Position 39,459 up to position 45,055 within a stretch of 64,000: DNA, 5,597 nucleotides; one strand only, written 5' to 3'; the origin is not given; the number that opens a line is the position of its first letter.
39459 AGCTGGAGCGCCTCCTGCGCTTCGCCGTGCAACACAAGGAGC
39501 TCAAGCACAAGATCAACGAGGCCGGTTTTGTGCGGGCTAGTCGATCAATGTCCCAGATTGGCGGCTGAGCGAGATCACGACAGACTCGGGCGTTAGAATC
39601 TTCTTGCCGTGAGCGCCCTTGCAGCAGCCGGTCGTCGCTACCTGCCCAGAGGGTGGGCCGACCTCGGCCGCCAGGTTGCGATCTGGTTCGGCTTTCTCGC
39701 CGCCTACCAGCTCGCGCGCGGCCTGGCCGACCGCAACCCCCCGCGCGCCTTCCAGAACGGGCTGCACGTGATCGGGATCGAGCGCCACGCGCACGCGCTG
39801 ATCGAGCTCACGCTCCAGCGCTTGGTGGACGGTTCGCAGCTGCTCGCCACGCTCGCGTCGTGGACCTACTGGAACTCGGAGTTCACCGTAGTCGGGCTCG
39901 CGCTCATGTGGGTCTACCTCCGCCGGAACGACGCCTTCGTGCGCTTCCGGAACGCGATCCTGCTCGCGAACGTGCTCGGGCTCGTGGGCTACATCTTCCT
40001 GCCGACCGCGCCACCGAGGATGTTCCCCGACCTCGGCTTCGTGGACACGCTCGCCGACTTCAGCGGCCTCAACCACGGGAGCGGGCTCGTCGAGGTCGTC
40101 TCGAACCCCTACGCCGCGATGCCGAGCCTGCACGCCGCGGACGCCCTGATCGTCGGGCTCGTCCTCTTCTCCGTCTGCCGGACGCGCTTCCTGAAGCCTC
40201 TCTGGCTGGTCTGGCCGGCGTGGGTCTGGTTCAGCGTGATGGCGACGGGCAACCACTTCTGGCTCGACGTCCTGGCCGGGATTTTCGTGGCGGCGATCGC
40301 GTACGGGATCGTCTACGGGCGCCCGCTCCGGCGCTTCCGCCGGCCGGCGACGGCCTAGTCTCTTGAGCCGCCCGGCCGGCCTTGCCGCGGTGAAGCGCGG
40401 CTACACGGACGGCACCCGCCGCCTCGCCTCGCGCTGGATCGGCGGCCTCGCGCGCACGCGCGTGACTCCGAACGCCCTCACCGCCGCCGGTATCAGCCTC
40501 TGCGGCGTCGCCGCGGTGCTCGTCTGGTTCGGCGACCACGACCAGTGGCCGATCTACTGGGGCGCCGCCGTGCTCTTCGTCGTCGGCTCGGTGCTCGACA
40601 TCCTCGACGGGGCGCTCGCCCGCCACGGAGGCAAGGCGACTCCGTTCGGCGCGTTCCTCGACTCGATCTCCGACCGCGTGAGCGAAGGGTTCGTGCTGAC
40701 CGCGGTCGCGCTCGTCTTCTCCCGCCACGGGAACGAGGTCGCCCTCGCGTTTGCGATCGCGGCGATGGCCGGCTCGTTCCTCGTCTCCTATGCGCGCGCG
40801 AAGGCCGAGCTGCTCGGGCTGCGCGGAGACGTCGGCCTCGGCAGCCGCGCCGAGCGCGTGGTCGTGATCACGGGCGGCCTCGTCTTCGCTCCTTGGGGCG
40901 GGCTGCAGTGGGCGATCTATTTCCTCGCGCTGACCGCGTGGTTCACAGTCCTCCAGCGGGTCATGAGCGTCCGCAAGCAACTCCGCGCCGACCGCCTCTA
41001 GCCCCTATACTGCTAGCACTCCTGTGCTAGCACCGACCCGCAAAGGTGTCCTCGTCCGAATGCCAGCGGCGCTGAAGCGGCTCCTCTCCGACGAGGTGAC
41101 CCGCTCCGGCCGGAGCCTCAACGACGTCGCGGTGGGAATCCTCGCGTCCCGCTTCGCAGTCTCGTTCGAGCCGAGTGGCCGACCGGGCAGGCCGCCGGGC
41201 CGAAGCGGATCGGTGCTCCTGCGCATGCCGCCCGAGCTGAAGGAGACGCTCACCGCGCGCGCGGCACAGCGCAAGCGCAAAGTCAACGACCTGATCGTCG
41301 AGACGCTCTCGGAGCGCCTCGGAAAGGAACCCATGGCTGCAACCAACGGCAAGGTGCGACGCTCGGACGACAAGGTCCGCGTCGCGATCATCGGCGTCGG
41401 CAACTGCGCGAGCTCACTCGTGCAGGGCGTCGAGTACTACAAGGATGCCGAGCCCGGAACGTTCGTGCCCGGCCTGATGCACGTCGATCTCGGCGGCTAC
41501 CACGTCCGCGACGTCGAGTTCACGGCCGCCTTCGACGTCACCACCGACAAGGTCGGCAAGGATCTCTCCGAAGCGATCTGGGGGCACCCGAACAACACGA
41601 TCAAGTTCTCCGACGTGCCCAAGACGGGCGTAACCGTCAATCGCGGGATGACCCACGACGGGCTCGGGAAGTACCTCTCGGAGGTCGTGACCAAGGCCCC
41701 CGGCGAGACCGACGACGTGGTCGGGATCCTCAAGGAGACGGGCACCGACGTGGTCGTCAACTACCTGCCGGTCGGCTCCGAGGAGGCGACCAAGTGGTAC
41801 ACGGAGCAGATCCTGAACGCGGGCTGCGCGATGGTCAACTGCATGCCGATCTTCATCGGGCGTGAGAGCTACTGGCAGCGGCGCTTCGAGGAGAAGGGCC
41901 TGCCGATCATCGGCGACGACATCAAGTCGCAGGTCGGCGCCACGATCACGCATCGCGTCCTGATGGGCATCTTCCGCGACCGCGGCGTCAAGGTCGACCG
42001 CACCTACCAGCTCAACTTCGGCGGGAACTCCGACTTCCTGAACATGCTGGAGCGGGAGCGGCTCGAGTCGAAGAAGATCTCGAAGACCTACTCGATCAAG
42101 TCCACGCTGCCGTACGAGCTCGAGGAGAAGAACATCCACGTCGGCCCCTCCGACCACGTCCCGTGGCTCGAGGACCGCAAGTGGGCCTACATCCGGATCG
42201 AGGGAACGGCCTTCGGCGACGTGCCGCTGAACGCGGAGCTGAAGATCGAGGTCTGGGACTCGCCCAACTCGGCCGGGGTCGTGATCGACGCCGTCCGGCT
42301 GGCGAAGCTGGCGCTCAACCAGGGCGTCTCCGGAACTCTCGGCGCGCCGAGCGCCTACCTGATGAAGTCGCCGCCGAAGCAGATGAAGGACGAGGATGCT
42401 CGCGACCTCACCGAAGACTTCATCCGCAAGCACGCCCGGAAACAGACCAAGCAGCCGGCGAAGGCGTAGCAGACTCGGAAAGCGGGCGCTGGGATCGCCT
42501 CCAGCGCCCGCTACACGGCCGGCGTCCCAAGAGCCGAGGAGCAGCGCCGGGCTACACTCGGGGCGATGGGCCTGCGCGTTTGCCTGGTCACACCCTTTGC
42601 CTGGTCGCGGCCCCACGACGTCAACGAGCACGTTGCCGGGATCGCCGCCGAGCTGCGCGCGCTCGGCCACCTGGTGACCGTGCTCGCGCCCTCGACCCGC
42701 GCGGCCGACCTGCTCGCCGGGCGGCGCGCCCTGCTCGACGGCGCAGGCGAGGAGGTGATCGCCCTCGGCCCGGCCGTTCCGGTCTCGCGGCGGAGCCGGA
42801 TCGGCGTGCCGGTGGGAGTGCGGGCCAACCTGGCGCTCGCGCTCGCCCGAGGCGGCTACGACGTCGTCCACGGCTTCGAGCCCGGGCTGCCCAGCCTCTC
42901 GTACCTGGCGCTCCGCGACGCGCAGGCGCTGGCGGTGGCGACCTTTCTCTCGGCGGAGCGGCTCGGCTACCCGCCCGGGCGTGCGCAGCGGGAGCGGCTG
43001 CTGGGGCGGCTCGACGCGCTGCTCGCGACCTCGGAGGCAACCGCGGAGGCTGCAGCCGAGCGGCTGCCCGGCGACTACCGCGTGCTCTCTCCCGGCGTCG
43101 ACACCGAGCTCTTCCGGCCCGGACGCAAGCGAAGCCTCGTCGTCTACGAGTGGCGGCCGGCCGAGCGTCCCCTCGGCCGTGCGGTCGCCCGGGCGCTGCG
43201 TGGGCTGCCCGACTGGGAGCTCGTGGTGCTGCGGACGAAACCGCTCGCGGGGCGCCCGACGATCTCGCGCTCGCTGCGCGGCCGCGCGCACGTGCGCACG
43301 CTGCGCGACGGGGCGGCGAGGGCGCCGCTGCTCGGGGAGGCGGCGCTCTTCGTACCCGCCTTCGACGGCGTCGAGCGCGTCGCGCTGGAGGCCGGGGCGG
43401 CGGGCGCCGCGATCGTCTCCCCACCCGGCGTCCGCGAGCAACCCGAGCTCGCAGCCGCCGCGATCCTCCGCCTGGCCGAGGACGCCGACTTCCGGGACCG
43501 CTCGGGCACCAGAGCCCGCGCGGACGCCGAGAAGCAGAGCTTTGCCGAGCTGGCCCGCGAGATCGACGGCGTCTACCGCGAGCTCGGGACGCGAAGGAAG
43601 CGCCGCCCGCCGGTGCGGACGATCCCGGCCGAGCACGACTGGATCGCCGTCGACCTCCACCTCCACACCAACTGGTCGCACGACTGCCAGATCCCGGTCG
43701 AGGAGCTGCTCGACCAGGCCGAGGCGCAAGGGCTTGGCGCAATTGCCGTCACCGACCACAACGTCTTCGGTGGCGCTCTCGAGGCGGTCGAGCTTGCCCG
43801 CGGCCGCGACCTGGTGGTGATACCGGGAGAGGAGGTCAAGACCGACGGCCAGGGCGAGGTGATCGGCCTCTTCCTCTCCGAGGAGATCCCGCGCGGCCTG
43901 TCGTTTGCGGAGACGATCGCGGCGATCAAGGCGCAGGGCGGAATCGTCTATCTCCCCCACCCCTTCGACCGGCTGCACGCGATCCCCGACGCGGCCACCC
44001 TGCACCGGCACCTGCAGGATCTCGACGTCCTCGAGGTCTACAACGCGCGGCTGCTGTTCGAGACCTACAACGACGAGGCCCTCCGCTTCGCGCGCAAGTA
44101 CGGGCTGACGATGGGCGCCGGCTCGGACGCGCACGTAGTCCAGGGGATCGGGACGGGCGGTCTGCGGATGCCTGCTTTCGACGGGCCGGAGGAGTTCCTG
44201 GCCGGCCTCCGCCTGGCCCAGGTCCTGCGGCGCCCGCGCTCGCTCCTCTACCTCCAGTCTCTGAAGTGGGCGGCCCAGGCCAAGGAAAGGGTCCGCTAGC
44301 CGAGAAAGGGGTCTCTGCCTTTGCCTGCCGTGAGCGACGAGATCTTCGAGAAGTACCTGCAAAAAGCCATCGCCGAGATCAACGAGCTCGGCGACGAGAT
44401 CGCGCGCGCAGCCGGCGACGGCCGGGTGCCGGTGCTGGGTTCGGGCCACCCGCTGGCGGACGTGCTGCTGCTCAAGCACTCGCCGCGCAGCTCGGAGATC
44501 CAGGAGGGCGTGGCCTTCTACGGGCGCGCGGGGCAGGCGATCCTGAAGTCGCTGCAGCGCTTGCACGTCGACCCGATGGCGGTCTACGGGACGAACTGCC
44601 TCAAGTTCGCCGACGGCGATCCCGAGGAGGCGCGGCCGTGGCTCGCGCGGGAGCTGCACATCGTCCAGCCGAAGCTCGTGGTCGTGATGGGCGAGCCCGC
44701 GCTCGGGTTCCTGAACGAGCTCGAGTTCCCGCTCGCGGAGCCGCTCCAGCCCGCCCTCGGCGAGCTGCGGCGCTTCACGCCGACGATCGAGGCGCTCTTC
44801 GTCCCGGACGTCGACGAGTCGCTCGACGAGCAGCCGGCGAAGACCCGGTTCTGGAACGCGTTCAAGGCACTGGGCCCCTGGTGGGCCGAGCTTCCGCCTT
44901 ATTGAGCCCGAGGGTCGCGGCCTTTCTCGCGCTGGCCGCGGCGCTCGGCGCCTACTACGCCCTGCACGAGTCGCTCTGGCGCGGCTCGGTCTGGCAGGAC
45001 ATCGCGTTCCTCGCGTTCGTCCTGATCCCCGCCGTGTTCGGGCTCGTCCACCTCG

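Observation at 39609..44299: Inositol-phospholipid gene cluster with two unassigned phosphatase candidates for the missing PIP phosphatase step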

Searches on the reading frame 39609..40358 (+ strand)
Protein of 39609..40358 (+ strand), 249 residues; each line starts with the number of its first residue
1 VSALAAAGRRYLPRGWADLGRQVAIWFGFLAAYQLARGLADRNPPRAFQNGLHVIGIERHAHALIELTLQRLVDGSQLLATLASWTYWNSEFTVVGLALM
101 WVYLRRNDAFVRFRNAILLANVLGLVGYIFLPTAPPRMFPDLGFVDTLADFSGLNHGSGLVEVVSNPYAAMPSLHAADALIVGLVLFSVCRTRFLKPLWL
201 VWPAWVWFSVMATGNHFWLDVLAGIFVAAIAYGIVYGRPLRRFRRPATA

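Call 3: search_protein_families(library=pfam, proteins=[window:39609-40358:+], max_evalue=0.01)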
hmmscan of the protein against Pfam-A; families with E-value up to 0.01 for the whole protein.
window:39609-40358:+ (249 aa): 2 families
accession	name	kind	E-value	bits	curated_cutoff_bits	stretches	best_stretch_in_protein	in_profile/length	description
PF14378.12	PAP2_3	-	6.1e-42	144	27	1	54-233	3-189/190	PAP2 superfamily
PF01569.27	PAP2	-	9.5e-09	35.5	27.2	1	159-236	47-122/130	PAP2 superfamily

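Call 4: search_protein_families(library=ncbifam, proteins=[window:39609-40358:+], max_evalue=0.01)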
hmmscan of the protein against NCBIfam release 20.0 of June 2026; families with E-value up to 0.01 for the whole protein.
window:39609-40358:+ (249 aa): 1 family
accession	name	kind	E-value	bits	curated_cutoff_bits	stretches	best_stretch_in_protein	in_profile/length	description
NF052609.1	PhinosDhcerSyn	equivalog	5.3e-12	45.8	480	1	98-234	133-282/305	phosphoinositol dihydroceramide synthase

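Call 39: search_solved_structures(query=window:39609-40355:+, max_evalue=1, show_alignments=2)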
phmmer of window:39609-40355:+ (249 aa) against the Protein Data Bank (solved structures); distinct sequences matched with E-value up to 1: 3.
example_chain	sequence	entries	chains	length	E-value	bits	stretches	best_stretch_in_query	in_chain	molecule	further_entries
9ivc_A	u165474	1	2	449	3.8e-06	30.1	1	163-231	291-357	Inositol phosphorylceramide synthase catalytic subunit AUR1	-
9vj3_A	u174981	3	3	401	9.8e-06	28.7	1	163-231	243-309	Inositol phosphorylceramide synthase catalytic subunit AUR1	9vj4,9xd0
2wgp_A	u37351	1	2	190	0.45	13.4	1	120-176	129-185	DUAL SPECIFICITY PROTEIN PHOSPHATASE 14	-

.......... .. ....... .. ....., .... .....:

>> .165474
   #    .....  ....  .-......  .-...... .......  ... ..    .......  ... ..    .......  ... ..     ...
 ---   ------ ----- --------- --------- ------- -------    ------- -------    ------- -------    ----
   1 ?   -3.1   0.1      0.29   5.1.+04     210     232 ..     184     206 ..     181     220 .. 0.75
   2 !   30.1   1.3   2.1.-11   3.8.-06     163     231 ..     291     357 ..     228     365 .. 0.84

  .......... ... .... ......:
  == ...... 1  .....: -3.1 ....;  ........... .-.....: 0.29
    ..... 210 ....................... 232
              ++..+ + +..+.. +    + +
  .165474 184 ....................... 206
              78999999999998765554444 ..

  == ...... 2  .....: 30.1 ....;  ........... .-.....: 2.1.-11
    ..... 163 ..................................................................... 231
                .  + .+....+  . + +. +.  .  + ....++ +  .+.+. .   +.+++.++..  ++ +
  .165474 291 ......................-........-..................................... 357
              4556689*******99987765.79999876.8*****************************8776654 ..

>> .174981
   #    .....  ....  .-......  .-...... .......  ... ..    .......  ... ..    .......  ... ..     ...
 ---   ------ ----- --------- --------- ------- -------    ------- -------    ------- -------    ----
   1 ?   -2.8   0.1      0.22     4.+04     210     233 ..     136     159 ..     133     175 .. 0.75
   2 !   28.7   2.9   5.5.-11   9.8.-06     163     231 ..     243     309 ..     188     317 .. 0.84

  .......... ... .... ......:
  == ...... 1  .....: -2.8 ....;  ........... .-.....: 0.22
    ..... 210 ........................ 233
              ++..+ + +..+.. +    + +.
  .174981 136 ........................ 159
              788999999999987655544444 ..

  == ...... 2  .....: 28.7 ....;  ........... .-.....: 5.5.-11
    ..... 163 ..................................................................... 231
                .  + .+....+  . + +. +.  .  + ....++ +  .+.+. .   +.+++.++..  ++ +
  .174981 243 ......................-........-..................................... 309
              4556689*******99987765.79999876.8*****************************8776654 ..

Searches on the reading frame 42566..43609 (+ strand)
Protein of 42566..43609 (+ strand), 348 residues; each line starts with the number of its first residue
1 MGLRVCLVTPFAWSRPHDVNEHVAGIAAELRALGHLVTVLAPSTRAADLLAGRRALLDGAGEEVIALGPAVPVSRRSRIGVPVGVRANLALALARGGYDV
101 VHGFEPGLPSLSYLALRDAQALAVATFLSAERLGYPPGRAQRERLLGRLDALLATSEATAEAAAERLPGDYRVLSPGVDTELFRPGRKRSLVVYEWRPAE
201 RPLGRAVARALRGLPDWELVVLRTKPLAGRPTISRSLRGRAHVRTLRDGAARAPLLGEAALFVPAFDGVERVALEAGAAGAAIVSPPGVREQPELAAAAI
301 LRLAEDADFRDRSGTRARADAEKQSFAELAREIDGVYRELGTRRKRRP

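Call 13: search_solved_structures(query=window:42566-43609:+, max_evalue=1, show_alignments=3)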
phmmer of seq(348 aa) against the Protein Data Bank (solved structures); distinct sequences matched with E-value up to 1: 2.
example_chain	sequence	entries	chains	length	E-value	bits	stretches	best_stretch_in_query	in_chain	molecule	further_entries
4n9w_A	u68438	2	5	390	6.7e-10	41.9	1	3-285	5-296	GDP-mannose-dependent alpha-(1-2)-phosphatidylinositol mannosyltransferase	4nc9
2gej_A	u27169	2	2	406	8.3e-10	41.6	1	3-285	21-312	PHOSPHATIDYLINOSITOL MANNOSYLTRANSFERASE (PimA)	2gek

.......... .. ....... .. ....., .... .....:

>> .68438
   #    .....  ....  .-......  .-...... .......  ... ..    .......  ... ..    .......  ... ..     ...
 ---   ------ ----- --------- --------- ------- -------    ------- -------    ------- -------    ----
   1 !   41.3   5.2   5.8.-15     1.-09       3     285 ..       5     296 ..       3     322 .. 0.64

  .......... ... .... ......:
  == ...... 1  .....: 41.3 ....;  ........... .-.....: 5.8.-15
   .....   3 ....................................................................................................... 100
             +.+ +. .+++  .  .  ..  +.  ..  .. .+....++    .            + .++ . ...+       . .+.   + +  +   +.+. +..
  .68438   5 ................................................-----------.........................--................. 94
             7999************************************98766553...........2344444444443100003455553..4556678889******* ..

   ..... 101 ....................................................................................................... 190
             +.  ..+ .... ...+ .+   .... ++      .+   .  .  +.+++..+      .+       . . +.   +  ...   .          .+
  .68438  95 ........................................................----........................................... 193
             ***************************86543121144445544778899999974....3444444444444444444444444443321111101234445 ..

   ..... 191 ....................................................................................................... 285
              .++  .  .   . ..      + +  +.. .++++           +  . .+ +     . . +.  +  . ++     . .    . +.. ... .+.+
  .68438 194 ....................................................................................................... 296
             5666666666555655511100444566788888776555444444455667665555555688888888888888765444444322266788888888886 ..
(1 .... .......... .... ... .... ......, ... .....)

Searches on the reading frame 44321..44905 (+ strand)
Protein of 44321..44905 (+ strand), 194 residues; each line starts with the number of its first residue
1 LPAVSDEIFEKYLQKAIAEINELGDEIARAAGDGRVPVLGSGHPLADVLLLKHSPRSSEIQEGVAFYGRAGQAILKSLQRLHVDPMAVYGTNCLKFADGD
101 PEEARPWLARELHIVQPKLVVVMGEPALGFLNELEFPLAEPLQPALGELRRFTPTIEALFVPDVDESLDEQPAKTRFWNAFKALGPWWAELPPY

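Call 3: search_protein_families(library=pfam, proteins=[window:44321-44905:+], max_evalue=0.01)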
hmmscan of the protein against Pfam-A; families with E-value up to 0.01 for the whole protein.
window:44321-44905:+ (194 aa): 1 family
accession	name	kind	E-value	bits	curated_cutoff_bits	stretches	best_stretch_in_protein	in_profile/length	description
PF03167.25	UDG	-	2.4e-09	37.8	24.3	1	41-134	3-101/141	Uracil DNA glycosylase superfamily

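Call 4: search_protein_families(library=ncbifam, proteins=[window:44321-44905:+], max_evalue=0.01)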
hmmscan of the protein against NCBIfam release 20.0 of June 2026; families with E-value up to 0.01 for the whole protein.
window:44321-44905:+ (194 aa): 3 families
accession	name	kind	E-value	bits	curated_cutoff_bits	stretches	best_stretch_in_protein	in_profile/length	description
TIGR03914.1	UDG_fam_dom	hypoth_equivalog_domain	3.3e-11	43.2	189.95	2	37-95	67-125/231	UdgX family uracil-DNA binding protein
NF040953.1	Arch_udg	equivalog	1.1e-09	38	250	1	37-130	23-125/184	type-4 uracil-DNA glycosylase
TIGR00758.1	UDG_fam4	subfamily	8.3e-09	35.4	125.3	1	37-131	13-115/173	uracil-DNA glycosylase, family 4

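Call 40: search_solved_structures(query=window:44321-44902:+, max_evalue=1, show_alignments=2)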
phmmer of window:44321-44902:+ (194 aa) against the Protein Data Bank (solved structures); distinct sequences matched with E-value up to 1: 29.
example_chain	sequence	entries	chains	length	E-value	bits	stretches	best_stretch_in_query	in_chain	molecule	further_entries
4zbx_A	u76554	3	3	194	1.9e-07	34.4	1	38-128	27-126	Uracil-DNA glycosylase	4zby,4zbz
8iir_A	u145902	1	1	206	1.4e-06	31.5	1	33-96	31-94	Type-4 uracil-DNA glycosylase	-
8iiq_A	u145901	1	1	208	1.5e-06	31.5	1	33-96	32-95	Type-4 uracil-DNA glycosylase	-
8iii_A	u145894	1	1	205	1.8e-06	31.2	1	33-96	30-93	Type-4 uracil-DNA glycosylase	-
8iih_A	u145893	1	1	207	1.8e-06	31.2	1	33-96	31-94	Type-4 uracil-DNA glycosylase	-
1ui0_A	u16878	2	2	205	1.9e-06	31.1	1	33-130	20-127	Uracil-DNA Glycosylase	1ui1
8iin_A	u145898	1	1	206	2e-06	31.1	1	33-131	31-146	Type-4 uracil-DNA glycosylase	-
8iit_A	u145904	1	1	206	2e-06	31.1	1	33-96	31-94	Type-4 uracil-DNA glycosylase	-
8iim_A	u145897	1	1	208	2e-06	31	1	33-131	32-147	Type-4 uracil-DNA glycosylase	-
6ajs_A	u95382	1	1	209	2.1e-06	31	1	33-96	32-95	Uracil DNA glycosylase superfamily protein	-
8iil_A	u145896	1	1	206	2.1e-06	31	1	33-96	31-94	Type-4 uracil-DNA glycosylase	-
8iij_A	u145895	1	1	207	2.1e-06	31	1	33-96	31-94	Type-4 uracil-DNA glycosylase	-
8iie_A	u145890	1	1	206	2.1e-06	30.9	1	33-131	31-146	Type-4 uracil-DNA glycosylase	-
8iip_A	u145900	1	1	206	2.2e-06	30.9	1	33-131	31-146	Type-4 uracil-DNA glycosylase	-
8iig_A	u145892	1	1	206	2.2e-06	30.9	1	33-131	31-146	Type-4 uracil-DNA glycosylase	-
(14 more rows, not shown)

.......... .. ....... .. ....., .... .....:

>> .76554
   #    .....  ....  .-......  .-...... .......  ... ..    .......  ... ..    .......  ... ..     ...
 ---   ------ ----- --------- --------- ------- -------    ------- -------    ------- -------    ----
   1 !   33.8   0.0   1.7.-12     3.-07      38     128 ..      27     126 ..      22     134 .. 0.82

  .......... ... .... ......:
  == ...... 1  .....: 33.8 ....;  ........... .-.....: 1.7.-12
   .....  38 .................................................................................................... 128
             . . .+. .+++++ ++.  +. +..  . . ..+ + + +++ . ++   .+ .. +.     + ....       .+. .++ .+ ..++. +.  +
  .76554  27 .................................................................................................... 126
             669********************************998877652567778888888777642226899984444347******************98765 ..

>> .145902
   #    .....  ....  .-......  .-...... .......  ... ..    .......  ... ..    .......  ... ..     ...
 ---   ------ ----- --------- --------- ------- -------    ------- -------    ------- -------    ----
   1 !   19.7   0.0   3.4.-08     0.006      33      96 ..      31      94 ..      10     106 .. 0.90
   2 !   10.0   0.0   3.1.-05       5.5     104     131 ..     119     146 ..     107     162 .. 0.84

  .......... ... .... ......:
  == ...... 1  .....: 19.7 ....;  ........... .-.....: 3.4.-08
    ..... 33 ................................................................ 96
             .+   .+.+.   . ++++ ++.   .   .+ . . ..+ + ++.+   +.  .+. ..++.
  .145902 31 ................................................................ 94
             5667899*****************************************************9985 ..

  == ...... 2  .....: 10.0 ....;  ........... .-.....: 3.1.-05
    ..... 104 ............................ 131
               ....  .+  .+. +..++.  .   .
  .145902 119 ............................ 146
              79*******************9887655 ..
